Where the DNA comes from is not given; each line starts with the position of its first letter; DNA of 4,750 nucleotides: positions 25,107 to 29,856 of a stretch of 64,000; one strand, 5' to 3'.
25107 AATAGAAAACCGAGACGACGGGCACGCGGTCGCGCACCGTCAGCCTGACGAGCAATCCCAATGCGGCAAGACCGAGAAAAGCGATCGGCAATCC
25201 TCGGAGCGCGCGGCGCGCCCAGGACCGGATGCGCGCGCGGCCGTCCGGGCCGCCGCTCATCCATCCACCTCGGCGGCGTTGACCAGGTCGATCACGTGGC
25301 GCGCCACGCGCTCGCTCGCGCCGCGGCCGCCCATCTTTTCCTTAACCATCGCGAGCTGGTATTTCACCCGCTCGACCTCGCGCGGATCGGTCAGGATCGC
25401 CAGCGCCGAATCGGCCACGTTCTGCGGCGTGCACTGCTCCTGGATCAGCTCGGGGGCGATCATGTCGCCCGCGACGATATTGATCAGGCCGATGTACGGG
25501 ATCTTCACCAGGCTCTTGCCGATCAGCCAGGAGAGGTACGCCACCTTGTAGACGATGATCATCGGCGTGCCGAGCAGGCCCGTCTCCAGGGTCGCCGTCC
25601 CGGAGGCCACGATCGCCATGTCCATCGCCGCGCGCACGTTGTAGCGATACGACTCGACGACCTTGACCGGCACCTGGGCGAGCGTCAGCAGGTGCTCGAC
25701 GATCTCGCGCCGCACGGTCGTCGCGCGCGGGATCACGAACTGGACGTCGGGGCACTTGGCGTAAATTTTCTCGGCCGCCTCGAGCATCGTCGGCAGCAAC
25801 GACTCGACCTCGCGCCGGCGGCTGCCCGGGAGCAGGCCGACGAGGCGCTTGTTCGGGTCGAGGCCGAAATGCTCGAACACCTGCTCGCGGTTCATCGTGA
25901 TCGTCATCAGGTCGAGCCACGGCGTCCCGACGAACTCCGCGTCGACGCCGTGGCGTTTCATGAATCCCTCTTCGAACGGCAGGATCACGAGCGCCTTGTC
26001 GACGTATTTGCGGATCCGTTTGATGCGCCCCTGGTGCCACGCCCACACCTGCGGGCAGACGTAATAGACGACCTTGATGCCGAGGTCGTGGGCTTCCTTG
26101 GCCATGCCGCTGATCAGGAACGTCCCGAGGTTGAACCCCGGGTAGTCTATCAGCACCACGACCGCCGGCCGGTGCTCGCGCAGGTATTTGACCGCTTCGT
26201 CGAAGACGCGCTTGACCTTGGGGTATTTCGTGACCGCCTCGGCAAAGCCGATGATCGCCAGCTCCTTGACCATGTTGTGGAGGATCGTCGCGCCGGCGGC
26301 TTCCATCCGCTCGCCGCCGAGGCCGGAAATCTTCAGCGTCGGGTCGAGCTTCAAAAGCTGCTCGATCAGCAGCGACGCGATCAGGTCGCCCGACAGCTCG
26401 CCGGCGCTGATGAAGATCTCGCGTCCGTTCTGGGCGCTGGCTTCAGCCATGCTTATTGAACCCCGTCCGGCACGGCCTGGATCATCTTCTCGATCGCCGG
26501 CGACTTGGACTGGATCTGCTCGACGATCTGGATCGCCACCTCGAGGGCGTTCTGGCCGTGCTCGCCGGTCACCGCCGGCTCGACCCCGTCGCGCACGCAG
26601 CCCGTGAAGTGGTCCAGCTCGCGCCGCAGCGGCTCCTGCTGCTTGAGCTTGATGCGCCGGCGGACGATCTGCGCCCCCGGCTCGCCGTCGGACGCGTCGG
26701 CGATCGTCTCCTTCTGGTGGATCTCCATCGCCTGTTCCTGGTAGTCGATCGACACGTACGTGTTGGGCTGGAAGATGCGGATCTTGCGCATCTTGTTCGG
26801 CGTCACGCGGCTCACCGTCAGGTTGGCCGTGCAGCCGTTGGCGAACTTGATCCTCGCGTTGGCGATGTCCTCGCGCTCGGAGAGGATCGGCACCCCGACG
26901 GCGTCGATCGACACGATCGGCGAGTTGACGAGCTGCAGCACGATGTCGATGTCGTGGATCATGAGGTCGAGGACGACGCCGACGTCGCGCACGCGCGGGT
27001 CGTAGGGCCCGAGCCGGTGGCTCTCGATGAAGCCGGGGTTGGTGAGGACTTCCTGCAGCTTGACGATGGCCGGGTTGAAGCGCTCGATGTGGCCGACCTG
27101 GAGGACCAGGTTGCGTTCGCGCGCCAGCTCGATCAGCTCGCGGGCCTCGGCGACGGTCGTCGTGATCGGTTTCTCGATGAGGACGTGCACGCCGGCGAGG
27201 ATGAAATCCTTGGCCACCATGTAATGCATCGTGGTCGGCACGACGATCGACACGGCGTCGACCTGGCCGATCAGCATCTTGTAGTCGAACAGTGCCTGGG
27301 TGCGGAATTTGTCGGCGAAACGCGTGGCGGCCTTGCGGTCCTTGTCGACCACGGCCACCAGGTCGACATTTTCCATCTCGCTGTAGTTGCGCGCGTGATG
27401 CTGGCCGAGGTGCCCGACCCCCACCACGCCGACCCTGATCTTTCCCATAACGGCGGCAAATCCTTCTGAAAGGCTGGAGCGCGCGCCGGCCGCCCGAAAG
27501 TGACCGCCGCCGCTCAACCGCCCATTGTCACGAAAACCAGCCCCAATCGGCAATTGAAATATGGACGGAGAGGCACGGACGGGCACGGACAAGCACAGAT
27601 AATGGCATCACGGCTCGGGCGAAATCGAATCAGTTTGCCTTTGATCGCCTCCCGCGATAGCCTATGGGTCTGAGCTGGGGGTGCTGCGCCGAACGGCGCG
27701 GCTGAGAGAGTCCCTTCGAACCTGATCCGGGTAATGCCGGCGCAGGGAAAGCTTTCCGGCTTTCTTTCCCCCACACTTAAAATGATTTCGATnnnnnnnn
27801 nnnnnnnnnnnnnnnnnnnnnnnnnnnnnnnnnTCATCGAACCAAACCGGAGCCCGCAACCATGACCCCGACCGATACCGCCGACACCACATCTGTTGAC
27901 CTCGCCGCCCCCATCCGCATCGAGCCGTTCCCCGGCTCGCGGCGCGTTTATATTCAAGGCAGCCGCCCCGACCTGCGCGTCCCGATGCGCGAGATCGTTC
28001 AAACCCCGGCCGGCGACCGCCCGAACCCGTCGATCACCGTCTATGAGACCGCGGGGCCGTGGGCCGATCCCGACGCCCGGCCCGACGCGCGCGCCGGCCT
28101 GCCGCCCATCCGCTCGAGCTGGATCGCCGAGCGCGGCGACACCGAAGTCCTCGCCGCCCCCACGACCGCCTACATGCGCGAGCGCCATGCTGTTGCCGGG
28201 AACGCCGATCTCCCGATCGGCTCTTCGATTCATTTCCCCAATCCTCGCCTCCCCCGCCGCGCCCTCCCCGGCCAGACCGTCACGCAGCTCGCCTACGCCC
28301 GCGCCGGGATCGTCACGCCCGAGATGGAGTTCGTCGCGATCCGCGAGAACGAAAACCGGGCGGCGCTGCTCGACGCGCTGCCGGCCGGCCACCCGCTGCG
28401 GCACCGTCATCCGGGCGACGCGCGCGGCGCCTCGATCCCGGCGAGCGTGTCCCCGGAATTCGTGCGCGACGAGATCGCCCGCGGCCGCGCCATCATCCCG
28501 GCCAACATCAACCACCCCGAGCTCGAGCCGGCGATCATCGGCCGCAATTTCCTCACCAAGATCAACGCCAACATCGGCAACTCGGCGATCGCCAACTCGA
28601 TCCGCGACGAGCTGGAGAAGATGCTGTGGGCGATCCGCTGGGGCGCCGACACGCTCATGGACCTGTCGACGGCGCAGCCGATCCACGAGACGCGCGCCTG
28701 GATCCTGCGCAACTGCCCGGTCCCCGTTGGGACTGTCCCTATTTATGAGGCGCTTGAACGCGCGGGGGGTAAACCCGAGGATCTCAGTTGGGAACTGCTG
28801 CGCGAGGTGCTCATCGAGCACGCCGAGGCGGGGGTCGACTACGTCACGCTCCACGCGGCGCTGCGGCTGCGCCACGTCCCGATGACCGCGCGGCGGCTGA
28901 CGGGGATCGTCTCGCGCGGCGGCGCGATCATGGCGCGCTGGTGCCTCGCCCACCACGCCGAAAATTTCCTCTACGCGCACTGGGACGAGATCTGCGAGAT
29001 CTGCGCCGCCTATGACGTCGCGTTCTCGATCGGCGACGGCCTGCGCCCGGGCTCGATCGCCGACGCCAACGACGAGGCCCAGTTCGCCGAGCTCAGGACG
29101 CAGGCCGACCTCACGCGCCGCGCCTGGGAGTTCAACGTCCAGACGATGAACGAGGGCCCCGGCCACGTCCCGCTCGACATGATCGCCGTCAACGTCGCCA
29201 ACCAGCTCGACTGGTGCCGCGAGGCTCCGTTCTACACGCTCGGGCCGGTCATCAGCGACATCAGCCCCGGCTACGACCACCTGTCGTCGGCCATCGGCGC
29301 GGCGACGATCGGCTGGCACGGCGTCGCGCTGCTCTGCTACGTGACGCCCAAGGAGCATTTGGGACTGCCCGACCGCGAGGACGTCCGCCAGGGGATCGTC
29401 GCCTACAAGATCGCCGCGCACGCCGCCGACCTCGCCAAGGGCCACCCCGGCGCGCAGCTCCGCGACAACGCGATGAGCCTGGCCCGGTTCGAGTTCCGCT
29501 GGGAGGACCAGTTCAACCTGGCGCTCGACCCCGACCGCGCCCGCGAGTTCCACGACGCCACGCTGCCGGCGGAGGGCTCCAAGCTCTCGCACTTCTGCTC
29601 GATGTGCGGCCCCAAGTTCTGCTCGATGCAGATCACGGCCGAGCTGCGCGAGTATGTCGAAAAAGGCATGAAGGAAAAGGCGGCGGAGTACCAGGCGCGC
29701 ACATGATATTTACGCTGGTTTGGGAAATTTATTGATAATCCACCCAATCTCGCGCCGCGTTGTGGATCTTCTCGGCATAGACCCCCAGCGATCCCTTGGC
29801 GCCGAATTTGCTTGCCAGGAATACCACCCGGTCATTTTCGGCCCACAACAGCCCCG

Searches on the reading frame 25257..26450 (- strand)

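Call 56: search_protein_families(library=pfam, proteins=[window:25257-26450:-], max_evalue=0.0001)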
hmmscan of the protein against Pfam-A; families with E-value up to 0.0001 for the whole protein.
window:25257-26450:- (397 aa): 1 family
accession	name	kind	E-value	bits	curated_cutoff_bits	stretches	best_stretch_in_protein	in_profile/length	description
PF02684.21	LpxB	-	4.3e-95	319.2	22.6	1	12-365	1-351/374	Lipid-A-disaccharide synthetase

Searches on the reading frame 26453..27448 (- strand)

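Call 56: search_protein_families(library=pfam, proteins=[window:26453-27448:-], max_evalue=0.0001)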
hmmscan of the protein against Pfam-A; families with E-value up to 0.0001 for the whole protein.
window:26453-27448:- (331 aa): 3 families
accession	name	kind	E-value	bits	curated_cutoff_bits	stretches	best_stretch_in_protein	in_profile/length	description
PF01408.29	GFO_IDH_MocA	-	6.5e-31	108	24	1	4-120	1-120/120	Oxidoreductase family, NAD-binding Rossmann fold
PF22725.1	GFO_IDH_MocA_C3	-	4.9e-11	43.1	27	1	152-225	40-116/124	GFO/IDH/MocA C-terminal domain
PF02894.22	GFO_IDH_MocA_C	-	4.4e-09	36.9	22.9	1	154-317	38-215/218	Oxidoreductase family, C-terminal alpha/beta domain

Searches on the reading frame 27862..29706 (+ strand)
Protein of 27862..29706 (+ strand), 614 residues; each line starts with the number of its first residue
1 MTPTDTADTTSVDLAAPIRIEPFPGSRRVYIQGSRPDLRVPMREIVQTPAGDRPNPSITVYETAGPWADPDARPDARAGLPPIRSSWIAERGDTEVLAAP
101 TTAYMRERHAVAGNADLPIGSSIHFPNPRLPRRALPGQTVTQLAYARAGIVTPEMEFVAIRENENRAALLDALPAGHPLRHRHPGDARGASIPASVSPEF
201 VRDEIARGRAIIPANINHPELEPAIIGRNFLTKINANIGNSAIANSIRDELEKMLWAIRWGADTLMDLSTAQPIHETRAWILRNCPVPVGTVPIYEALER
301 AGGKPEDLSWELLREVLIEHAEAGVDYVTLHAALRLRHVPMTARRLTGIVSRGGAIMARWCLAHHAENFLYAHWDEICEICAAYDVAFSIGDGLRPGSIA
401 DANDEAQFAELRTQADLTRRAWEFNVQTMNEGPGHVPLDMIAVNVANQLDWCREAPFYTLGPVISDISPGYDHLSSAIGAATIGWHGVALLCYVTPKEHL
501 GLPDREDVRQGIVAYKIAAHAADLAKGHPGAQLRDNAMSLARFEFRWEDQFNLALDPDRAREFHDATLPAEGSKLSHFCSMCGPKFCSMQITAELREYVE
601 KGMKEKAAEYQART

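Call 56: search_protein_families(library=pfam, proteins=[window:27862-29706:+], max_evalue=0.0001)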
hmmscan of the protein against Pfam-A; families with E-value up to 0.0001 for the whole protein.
window:27862-29706:+ (614 aa): 2 families
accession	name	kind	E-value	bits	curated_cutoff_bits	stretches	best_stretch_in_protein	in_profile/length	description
PF01964.24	ThiC_Rad_SAM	-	2.7e-175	583.6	25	1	141-593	1-419/420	Radical SAM ThiC family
PF13667.11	ThiC-associated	-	2.6e-26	91.7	27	1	22-95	1-81/81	ThiC-associated domain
